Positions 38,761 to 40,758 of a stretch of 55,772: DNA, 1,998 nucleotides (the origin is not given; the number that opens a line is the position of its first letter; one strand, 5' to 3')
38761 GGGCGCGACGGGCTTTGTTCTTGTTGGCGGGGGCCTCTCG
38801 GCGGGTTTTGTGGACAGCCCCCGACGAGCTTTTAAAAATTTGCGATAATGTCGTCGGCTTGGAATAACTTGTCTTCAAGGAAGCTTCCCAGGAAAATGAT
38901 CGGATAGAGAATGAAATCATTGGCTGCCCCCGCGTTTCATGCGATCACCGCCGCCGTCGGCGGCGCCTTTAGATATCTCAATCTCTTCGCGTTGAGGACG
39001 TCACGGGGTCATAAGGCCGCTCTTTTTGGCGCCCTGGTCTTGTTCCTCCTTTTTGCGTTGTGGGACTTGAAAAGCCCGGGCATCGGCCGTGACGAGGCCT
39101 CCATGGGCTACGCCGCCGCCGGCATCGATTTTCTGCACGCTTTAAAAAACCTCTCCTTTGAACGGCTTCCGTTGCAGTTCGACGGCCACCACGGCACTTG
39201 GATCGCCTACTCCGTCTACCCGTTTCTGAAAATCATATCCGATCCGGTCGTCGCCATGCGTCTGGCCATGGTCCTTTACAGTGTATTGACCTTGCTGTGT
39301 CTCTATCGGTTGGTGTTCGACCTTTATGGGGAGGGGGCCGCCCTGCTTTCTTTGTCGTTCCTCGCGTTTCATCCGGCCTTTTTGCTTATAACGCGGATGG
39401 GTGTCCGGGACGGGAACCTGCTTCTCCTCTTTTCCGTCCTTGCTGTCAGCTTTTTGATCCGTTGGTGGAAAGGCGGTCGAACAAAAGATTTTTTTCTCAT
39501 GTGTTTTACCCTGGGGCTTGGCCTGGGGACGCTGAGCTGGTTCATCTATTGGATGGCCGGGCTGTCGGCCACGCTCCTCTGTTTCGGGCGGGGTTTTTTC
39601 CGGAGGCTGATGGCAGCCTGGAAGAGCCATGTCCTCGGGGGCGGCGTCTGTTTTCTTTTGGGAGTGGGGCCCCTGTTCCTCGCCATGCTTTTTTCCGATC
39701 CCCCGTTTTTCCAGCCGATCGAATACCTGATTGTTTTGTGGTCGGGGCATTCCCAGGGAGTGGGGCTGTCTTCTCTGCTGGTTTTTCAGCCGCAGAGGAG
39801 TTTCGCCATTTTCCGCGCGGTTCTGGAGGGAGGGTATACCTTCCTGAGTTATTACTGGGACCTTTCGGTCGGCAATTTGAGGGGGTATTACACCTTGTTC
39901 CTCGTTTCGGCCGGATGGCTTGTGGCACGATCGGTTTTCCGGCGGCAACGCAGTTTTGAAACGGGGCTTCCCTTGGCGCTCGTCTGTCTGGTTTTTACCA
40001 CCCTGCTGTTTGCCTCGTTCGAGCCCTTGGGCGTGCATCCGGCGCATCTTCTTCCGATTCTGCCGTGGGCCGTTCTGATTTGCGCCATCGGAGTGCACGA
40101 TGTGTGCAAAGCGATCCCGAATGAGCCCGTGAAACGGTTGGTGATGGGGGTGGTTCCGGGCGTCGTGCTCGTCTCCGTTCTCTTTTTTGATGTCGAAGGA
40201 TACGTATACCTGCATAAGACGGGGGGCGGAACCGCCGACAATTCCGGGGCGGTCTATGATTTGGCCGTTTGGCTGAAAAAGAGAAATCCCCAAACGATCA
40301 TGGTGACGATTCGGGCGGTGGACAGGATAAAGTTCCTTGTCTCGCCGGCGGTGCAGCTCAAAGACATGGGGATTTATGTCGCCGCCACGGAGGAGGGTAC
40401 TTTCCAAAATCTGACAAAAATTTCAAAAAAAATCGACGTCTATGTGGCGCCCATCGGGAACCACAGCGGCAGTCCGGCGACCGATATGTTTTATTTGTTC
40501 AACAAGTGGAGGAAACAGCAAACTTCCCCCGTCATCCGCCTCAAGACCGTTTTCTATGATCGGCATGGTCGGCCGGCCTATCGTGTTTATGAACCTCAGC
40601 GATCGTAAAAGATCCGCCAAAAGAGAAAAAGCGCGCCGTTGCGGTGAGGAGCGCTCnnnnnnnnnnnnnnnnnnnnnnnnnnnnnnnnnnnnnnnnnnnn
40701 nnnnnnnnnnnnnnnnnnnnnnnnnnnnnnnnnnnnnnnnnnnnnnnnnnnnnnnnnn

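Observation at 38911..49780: Array of four GT-C-like membrane proteins interleaved with two B12-radical SAM enzymes, converging on a polyprenyl-phosphate phosphoribosyltransferase: candidate undescribed envelope-glycan system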

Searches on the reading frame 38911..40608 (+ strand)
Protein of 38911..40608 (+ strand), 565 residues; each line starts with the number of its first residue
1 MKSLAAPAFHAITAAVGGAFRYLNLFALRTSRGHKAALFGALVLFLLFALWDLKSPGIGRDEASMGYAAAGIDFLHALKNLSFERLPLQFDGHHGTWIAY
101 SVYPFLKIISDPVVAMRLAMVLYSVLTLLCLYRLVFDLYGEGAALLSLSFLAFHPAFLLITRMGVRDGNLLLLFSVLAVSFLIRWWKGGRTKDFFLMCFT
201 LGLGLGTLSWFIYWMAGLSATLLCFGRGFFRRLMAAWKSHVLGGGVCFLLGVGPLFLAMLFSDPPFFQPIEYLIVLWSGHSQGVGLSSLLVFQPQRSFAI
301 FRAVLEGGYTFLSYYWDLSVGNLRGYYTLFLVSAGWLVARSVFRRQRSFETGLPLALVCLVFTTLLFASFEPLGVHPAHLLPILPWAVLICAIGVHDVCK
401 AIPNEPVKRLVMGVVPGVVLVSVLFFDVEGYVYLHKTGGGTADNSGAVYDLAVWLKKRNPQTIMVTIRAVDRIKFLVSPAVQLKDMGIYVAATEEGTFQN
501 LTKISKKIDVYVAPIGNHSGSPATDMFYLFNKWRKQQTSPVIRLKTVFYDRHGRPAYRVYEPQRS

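Call 4: search_protein_families(library=pfam, proteins=[window:38911-40608:+], max_evalue=0.1)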
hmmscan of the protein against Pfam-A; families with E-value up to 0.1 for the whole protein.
window:38911-40608:+ (565 aa): 1 family
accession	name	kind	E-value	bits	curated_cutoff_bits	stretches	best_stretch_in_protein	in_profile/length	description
PF13231.12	PMT_2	-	6e-11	43.2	26.1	1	98-251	6-153/160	Dolichyl-phosphate-mannose-protein mannosyltransferase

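Call 5: search_protein_families(library=ncbifam, proteins=[window:38911-40608:+], max_evalue=0.1)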
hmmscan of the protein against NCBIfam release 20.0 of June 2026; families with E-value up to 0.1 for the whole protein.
window:38911-40608:+ (565 aa): 1 family
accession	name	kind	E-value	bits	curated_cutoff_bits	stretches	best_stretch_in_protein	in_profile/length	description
TIGR04154.1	archaeo_STT3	subfamily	0.09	11.1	450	0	116-186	98-170/831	oligosaccharyl transferase, archaeosortase A system-associated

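Call 9: find_homologous_proteins(query=window:38911-40608:+, max_evalue=0.00001)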
Query window:38911-40608:+ (565 aa): 1 proteins with E <= 0.00001 among 8000 candidates.
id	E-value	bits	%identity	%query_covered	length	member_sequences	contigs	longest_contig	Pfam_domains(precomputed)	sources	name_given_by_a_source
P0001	0.0e+0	1277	100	100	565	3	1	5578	PF13231.13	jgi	-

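Call 12: find_related_loci(query=A1, collection=genome_contigs, flank=10000)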
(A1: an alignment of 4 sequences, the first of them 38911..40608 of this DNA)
Query A1 (565 aa) in genome_contigs; peptide patterns used: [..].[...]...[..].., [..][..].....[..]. (x = any residue, [..] = any of these).
53 stretches matched a pattern, but none encodes a relative of the query by tblastn (E <= 1e-3).

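Call 14: find_encoding_contigs(protein=window:38911-40608:+, flank=10000, max_places=6)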
Protein window:38911-40608:+ (565 aa): 3 contigs read that carry it; 3 places shown.
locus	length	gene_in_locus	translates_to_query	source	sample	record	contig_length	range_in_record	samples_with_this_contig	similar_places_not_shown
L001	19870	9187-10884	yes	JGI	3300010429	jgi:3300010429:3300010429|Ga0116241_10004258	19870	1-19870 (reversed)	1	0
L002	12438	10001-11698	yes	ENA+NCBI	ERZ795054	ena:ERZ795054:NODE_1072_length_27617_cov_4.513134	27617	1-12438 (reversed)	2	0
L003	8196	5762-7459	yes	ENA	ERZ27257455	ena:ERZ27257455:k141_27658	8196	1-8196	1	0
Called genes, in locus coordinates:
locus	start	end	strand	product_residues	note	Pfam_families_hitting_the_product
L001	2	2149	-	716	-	?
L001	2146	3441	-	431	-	PF02321:OEP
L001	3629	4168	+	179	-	PF01613:Flavin_Reduct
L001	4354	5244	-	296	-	PF03446:NAD_binding_2, PF03807:F420_oxidored (faint), PF21761:RedAm-like_C, PF14833:NAD_binding_11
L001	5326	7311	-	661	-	PF13520:AA_permease_2, PF00324:AA_permease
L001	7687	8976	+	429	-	PF27218:MJ0043_C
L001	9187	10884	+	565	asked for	PF13231:PMT_2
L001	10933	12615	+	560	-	PF13231:PMT_2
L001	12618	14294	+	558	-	PF13231:PMT_2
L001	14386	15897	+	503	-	PF02310:B12-binding, PF04055:Radical_SAM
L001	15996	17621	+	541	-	PF13231:PMT_2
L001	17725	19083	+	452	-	PF04055:Radical_SAM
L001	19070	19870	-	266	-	?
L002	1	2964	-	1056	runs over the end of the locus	PF00873:ACR_tran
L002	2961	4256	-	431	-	PF02321:OEP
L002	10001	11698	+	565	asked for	PF13231:PMT_2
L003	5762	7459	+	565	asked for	PF13231:PMT_2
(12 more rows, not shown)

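Call 20: search_solved_structures(query=A1, max_evalue=1)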
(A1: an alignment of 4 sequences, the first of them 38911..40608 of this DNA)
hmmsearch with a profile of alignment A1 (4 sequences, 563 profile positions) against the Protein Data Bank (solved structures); distinct sequences matched with E-value up to 1: 3.
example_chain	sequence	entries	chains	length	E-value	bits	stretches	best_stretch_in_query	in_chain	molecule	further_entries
7pvp_A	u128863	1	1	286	0.018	16.9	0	194-231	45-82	SAKe6BC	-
6cfd_A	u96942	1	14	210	0.24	13.3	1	399-462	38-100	ATP-dependent Clp protease proteolytic subunit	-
6u1q_A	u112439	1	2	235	0.37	12.6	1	436-514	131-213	VpsO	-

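Call 23: find_homologous_proteins(query=A1, max_evalue=0.001)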
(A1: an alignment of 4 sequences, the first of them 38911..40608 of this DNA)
Query A1 (4 sequences) (565 aa, profile of the alignment): 1 proteins with E <= 0.001 among 8000 candidates.
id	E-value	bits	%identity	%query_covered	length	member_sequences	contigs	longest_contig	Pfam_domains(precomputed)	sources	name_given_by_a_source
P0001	3.5e-268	909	100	100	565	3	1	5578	PF13231.13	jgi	-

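Call 33: search_protein_representatives(alignment_id=A1)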
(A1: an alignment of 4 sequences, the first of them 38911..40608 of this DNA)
Query: 4 sequences, 563 profile positions. Proteins with E-value up to 0.001 (for the whole library): 1662; up to 1e-10: 514; up to 1e-30: 37. The best 150 are listed.
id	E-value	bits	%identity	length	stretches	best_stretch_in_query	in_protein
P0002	9.1e-291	982.0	-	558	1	3-562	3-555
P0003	1.2e-281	951.9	-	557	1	14-559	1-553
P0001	1.1e-268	909.0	-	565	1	1-556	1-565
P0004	3.5e-98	346.2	-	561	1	29-555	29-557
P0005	1.3e-73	265.1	-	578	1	25-556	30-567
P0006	7.2e-44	166.9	-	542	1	24-547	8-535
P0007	1.3e-43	166.0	-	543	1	27-552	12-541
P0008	9.9e-43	163.1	-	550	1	28-551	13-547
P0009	3.3e-42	161.4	-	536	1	29-551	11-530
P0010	3.7e-40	154.6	-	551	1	27-552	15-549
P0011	4.0e-39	151.2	-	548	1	28-552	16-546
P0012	1.5e-38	149.3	-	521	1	27-552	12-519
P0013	3.2e-38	148.3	-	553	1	24-552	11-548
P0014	4.2e-38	147.9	-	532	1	28-477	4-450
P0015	4.5e-38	147.7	-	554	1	27-458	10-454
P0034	2.2e-31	125.7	-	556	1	26-559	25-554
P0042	4.5e-30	121.3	-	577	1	19-555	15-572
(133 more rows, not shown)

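Call 34: find_encoding_contigs(protein=P0004, flank=10000, max_places=4)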
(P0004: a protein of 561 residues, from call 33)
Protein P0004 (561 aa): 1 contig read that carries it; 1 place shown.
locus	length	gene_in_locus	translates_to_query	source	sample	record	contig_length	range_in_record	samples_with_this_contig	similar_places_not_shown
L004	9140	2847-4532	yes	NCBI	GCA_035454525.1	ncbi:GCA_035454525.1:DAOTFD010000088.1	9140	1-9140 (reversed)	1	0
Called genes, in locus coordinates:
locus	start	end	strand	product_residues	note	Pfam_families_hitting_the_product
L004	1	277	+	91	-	?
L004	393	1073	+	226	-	-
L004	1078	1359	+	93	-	PF00708:Acylphosphatase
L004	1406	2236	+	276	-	PF04542:Sigma70_r2, PF04539:Sigma70_r3, PF04545:Sigma70_r4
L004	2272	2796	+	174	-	PF00156:Pribosyltran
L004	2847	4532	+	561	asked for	PF13231:PMT_2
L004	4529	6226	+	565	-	PF13472:Lipase_GDSL_2, PF13432:TPR_16, PF14559:TPR_19, PF23914:TPR_CcmH_CycH (weak), PF12895:ANAPC3 (weak), PF23914:TPR_CcmH_CycH, PF13432:TPR_16, PF14559:TPR_19, +15 more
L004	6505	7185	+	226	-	-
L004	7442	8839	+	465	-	-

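Call 40: find_related_loci(query=A3, collection=genome_contigs, flank=10000)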
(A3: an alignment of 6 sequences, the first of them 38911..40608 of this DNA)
Query A3 (565 aa) in genome_contigs; peptide patterns used: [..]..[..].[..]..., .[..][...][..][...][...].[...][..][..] (x = any residue, [..] = any of these).
24 stretches matched a pattern, but none encodes a relative of the query by tblastn (E <= 1e-3).

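Call 41: find_encoding_contigs(protein=P0005, flank=10000, max_places=4)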
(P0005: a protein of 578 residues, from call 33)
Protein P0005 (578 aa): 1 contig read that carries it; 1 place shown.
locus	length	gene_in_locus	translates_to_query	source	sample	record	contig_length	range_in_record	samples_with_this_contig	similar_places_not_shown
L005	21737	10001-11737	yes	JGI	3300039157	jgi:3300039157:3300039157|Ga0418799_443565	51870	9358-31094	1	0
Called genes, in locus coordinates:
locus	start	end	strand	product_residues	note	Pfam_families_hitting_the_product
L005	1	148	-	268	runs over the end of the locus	PF04055:Radical_SAM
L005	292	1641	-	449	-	PF00890:FAD_binding_2 (faint), PF01134:GIDA (weak), PF01266:DAO (faint), PF07992:Pyr_redox_2, PF12831:FAD_oxidored (weak), PF13450:NAD_binding_8 (weak), PF00070:Pyr_redox, PF02852:Pyr_redox_dim, +3 more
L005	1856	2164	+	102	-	PF13187:Fer4_9 (faint), PF25160:LdpA_Fe-S-bd (faint), PF13237:Fer4_10 (faint), PF13484:Fer4_16 (faint), PF12797:Fer4_2 (faint), PF12838:Fer4_7 (weak), PF14697:Fer4_21 (weak), PF00037:Fer4 (weak), +1 more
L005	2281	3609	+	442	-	PF02321:OEP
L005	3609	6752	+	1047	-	PF00873:ACR_tran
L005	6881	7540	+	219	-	PF00535:Glycos_transf_2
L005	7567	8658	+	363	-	PF13472:Lipase_GDSL_2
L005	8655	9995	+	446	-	PF01512:Complex1_51K, PF10531:SLBB, PF13534:Fer4_17, PF13375:RnfC_N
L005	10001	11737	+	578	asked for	PF13231:PMT_2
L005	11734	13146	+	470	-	PF04055:Radical_SAM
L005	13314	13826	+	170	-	PF00936:BMC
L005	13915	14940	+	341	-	PF25182:NonGDSL, PF00657:Lipase_GDSL (faint), PF13472:Lipase_GDSL_2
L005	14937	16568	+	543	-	-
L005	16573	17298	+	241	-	PF00535:Glycos_transf_2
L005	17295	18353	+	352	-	PF13472:Lipase_GDSL_2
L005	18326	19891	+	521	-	PF13472:Lipase_GDSL_2 (weak), PF07719:TPR_2 (faint)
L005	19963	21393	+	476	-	PF02310:B12-binding, PF04055:Radical_SAM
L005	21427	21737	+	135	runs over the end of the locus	-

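Call 42: find_encoding_contigs(protein=P0006, flank=10000, max_places=4)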
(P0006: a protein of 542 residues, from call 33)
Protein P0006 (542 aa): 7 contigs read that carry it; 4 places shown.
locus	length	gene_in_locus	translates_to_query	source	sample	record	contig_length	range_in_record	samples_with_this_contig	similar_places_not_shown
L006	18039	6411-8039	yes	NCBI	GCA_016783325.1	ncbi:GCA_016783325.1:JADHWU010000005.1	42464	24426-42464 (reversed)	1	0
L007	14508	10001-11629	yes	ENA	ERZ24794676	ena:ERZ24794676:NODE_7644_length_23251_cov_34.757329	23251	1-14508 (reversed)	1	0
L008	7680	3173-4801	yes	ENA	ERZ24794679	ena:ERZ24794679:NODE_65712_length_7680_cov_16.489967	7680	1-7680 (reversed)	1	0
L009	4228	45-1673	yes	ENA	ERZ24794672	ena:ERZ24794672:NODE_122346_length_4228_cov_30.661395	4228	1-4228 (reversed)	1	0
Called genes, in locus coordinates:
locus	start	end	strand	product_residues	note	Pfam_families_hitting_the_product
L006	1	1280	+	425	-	PF04055:Radical_SAM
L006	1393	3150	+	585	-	PF02366:PMT, PF13231:PMT_2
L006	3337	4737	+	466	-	PF25182:NonGDSL (weak), PF00657:Lipase_GDSL (faint), PF13472:Lipase_GDSL_2, PF13428:TPR_14 (faint), PF13432:TPR_16 (faint), PF00515:TPR_1 (faint), PF07719:TPR_2 (faint), PF14559:TPR_19 (weak), +6 more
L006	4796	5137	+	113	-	-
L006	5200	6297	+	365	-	PF13683:rve_3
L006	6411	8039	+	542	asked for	PF02516:STT3 (weak), PF13231:PMT_2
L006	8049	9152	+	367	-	-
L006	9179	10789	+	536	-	PF13231:PMT_2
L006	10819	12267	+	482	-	PF02310:B12-binding, PF04055:Radical_SAM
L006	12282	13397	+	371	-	PF04055:Radical_SAM, PF13353:Fer4_12 (faint), PF13186:SPASM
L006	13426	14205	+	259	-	PF00535:Glycos_transf_2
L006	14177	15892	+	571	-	PF13522:GATase_6, PF13537:GATase_7, PF00733:Asn_synthase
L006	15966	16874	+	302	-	PF13489:Methyltransf_23, PF13847:Methyltransf_31, PF08241:Methyltransf_11, PF08242:Methyltransf_12, PF13649:Methyltransf_25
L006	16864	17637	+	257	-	PF00535:Glycos_transf_2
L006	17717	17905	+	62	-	PF19451:DUF5989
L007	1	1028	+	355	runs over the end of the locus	PF00657:Lipase_GDSL, PF13472:Lipase_GDSL_2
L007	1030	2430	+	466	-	PF02310:B12-binding, PF19864:Radical_SAM_N2 (weak), PF04055:Radical_SAM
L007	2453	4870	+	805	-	PF02310:B12-binding (weak), PF04055:Radical_SAM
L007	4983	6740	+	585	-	PF02366:PMT, PF13231:PMT_2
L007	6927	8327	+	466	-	PF25182:NonGDSL (weak), PF00657:Lipase_GDSL (faint), PF13472:Lipase_GDSL_2, PF13428:TPR_14 (faint), PF13432:TPR_16 (faint), PF00515:TPR_1 (faint), PF07719:TPR_2 (faint), PF14559:TPR_19 (weak), +6 more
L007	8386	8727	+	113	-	-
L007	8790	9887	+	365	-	PF13683:rve_3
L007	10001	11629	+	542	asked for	PF02516:STT3 (weak), PF13231:PMT_2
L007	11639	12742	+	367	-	-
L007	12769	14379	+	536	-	PF13231:PMT_2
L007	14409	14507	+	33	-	?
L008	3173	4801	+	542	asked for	PF02516:STT3 (weak), PF13231:PMT_2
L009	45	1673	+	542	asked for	PF02516:STT3 (weak), PF13231:PMT_2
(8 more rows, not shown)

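Call 46: predict_structure(alignment_id=A1)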
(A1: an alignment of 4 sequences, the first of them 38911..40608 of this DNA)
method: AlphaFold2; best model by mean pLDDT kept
length: 565 residues; sequences in the alignment: 4
mean_pLDDT: 47.9   pTM: 0.33
mean pLDDT of the five models: 47.9, 47.2, 46.1, 45.9, 43.2
residues with pLDDT >= 90: 0; 70-90: 65; 50-70: 150; < 50: 350
segments of 3 or more residues with pLDDT < 50: 1-26, 52-104, 137-140, 153-177, 191-335, 344-392, 419-444, 517-523
pLDDT, mean of each block of 10 residues (from residue 1): 32 32 47 64 62 40 43 42 36 38 52 57 57 48 53 43 33 46 50 45 37 34 34 35 34 36 38 37 26 27 25 27 40 49 47 46 40 35 46 51 63 54 38 34 53 80 69 66 67 70 78 59 60 71 77 69 67
secondary structure, 60 per line:
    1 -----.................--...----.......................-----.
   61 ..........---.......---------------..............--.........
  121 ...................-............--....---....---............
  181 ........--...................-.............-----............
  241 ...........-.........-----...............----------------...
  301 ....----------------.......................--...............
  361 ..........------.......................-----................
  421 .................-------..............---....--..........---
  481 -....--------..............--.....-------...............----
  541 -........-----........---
elements in order: H6-22 H32-54 H60-70 H74-80 H96-109 H112-139 H141-152 H155-158 H162-165 H169-188 H191-209 H211-223 H229-251 H253-261 H267-281 H298-304 H321-343 H346-370 H377-399 H405-437 H445-458 E462-465 H468-477 E482-485 H494-507 E510-514 H522-536 E542-549 E555-562

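Call 50: find_encoding_contigs(protein=P0013, flank=10000, max_places=2)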
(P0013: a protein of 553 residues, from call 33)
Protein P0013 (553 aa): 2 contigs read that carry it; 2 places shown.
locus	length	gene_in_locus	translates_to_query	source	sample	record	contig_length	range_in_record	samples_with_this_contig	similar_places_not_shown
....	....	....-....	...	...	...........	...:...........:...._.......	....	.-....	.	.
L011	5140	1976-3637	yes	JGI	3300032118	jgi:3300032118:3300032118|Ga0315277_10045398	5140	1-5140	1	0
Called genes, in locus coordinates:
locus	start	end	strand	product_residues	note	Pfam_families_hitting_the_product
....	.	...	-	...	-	?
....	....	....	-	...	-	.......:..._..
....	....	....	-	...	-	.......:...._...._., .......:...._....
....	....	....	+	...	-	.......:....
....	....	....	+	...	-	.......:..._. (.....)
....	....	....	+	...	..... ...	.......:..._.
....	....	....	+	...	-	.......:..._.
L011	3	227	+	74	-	?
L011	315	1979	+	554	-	PF17996:CE2_N (faint)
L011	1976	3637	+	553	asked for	PF13231:PMT_2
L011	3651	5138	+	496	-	?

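Call 51: find_encoding_contigs(protein=P0034, flank=10000, max_places=2)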
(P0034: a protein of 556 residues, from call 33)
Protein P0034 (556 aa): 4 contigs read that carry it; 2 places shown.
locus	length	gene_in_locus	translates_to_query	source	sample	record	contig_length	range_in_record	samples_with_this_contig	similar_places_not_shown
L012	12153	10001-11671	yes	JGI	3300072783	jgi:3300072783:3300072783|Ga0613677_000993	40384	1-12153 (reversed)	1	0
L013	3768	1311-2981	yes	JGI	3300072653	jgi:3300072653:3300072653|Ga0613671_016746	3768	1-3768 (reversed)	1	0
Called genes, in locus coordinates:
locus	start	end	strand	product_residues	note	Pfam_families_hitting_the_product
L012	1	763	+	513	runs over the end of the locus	PF04055:Radical_SAM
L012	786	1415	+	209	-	PF08334:T2SSG (weak)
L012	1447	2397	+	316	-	-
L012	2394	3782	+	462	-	PF04055:Radical_SAM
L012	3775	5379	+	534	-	PF13231:PMT_2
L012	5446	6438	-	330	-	PF00657:Lipase_GDSL (faint), PF13472:Lipase_GDSL_2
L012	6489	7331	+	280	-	PF04055:Radical_SAM (weak)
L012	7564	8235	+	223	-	PF13472:Lipase_GDSL_2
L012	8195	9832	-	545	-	PF13231:PMT_2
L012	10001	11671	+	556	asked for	PF13231:PMT_2 (weak)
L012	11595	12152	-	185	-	?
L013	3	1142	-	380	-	?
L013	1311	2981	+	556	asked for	PF13231:PMT_2 (weak)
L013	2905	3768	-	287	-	?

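Call 52: find_encoding_contigs(protein=P0042, flank=10000, max_places=2)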
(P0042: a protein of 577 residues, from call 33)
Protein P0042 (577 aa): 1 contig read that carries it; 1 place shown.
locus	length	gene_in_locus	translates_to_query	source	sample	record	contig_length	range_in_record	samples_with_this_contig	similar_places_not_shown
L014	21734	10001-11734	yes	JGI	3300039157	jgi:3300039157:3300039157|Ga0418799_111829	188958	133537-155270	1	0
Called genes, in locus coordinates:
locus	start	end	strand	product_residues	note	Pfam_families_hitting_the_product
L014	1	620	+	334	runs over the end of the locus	-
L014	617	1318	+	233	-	PF13641:Glyco_tranf_2_3, PF00535:Glycos_transf_2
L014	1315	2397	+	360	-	PF04055:Radical_SAM, PF13186:SPASM (weak)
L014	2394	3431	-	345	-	PF13472:Lipase_GDSL_2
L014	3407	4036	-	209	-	PF08334:T2SSG (weak)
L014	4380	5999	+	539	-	PF13231:PMT_2 (weak)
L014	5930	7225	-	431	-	PF00657:Lipase_GDSL (weak), PF13472:Lipase_GDSL_2, PF14559:TPR_19 (faint)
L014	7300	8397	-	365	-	PF13472:Lipase_GDSL_2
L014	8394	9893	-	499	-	PF02310:B12-binding, PF04055:Radical_SAM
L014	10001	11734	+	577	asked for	PF13231:PMT_2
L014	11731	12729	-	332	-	PF13472:Lipase_GDSL_2 (weak)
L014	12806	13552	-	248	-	PF13641:Glyco_tranf_2_3, PF00535:Glycos_transf_2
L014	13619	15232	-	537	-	PF02310:B12-binding (weak), PF04055:Radical_SAM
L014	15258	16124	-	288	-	PF04055:Radical_SAM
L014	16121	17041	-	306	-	PF04055:Radical_SAM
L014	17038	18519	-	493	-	PF02310:B12-binding, PF04055:Radical_SAM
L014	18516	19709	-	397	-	PF04055:Radical_SAM, PF13186:SPASM (weak)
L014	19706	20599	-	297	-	PF04055:Radical_SAM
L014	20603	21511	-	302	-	PF04055:Radical_SAM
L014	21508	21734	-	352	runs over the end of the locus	PF04055:Radical_SAM, PF13186:SPASM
